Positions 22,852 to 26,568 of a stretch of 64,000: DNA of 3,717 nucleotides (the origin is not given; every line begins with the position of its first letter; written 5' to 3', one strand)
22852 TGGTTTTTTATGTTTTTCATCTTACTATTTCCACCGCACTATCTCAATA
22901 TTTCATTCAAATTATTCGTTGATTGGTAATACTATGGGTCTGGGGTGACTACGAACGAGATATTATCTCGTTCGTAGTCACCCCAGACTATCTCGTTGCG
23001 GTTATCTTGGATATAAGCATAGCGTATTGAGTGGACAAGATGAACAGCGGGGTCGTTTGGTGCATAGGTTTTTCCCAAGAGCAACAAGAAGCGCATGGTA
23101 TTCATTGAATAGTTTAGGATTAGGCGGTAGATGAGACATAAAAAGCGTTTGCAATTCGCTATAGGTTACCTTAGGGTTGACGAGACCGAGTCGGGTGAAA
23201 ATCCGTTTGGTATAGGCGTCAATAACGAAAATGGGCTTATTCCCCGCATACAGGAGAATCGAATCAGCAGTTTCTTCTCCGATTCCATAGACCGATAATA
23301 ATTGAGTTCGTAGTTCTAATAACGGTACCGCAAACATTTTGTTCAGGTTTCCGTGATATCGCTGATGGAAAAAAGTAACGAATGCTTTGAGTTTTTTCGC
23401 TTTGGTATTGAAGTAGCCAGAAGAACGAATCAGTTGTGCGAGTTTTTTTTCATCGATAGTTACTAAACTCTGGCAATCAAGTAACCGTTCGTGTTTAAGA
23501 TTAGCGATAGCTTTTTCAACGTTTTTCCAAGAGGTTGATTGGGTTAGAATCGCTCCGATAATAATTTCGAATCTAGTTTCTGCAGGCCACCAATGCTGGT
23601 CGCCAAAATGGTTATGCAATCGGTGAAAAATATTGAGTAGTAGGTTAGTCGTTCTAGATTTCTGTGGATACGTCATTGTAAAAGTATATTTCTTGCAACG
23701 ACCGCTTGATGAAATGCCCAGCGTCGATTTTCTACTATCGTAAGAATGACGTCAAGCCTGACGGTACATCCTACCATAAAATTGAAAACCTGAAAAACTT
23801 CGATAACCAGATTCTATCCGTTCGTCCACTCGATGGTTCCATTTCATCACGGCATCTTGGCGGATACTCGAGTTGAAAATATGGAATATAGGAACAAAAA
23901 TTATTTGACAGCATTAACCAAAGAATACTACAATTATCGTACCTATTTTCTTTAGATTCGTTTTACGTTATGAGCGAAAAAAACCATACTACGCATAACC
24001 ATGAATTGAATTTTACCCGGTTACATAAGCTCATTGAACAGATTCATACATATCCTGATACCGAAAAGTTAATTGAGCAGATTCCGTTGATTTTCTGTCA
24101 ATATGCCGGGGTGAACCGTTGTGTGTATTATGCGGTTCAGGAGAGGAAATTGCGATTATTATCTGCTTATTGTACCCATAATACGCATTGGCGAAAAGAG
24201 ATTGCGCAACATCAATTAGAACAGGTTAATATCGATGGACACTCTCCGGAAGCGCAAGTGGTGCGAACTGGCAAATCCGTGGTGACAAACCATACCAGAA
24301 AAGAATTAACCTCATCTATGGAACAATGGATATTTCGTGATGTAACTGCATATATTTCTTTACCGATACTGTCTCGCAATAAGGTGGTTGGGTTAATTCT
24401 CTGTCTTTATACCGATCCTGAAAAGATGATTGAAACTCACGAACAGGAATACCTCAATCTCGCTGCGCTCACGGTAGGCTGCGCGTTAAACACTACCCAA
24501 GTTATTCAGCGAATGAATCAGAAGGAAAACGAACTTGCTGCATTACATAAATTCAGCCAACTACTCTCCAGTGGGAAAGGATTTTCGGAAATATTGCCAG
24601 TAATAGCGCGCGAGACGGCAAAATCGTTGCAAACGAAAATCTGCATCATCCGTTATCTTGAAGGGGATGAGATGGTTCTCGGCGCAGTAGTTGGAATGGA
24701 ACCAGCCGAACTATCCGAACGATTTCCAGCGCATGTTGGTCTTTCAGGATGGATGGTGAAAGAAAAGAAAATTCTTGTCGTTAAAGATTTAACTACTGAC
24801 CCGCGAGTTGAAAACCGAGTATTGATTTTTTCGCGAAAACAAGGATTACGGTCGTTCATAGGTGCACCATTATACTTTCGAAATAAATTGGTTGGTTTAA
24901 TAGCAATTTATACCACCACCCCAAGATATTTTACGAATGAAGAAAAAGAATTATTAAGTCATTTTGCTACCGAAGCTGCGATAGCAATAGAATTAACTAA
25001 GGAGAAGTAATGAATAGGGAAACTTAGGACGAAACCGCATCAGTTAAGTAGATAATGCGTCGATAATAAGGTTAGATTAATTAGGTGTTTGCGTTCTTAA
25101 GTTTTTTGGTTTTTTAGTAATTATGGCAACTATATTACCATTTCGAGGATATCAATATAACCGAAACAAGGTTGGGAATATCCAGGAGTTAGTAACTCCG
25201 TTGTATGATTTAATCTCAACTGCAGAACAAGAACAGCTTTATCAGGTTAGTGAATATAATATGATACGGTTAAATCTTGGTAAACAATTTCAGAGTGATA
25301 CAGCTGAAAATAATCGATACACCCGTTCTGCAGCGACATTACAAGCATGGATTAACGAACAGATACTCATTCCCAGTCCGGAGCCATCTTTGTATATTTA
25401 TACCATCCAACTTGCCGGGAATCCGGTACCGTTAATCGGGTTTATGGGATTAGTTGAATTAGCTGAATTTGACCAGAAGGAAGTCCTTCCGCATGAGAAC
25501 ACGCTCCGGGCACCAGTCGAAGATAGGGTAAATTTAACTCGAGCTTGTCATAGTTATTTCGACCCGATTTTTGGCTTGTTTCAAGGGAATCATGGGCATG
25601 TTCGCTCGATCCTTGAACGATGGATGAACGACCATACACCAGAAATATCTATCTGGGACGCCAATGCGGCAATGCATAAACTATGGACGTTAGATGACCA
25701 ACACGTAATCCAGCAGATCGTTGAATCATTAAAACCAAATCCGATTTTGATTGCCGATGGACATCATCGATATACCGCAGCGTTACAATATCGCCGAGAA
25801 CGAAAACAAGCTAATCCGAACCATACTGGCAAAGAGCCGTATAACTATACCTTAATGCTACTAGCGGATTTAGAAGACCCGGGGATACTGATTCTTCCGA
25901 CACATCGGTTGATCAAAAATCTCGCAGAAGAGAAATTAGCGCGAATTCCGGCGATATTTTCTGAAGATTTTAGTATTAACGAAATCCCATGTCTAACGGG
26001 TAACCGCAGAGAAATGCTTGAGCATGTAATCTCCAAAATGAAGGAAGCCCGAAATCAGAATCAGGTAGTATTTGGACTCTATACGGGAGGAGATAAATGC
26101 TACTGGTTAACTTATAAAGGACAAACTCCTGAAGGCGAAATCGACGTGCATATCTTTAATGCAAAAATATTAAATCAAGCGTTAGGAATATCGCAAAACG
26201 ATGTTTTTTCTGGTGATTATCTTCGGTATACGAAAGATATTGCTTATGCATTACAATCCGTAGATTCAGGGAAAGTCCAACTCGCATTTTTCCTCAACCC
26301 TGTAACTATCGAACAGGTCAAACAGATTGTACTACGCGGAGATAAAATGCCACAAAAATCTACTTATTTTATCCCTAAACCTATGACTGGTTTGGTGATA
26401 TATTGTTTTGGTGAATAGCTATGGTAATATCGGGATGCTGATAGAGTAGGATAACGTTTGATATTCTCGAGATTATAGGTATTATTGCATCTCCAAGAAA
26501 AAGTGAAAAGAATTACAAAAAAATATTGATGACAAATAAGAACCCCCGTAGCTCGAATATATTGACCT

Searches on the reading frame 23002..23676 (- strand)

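Call 24: search_protein_families(library=pfam, proteins=[window:23002-23676:-])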
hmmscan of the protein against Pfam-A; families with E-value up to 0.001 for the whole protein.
window:23002-23676:- (224 aa): 1 family
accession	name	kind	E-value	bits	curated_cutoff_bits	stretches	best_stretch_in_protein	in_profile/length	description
PF00730.31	HhH-GPD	-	6.7e-18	65.4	26.2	1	40-185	1-108/108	HhH-GPD superfamily base excision DNA repair protein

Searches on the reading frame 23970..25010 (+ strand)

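Call 24: search_protein_families(library=pfam, proteins=[window:23970-25010:+])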
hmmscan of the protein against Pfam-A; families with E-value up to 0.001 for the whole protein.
window:23970-25010:+ (346 aa): 3 families
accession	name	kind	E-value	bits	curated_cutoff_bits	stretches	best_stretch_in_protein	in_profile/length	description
PF01590.32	GAF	-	3e-26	92.9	22.4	2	207-340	4-133/133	GAF domain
PF13185.12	GAF_2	-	3.6e-25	89.2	28.6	2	206-341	5-136/136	GAF domain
PF13492.12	GAF_3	-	6e-16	59.5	27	1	208-341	5-128/129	GAF domain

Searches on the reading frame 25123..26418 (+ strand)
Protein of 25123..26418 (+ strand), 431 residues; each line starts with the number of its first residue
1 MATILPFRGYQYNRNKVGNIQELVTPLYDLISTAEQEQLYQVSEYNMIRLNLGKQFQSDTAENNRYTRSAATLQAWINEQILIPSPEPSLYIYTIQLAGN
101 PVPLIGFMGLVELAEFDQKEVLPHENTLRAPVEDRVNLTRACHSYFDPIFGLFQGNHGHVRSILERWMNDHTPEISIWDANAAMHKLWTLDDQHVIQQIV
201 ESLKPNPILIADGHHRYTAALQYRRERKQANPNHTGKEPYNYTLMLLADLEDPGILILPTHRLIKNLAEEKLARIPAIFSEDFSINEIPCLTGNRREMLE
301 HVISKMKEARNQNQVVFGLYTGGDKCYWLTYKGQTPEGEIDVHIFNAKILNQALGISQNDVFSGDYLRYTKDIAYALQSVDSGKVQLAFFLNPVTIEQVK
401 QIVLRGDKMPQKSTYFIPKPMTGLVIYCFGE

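Call 24: search_protein_families(library=pfam, proteins=[window:25123-26418:+])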
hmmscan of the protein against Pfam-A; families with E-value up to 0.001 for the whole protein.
window:25123-26418:+ (431 aa): 1 family
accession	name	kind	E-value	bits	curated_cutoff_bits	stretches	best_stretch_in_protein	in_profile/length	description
PF06245.16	DUF1015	-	3e-83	279.9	25.8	1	4-333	1-310/325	Protein of unknown function (DUF1015)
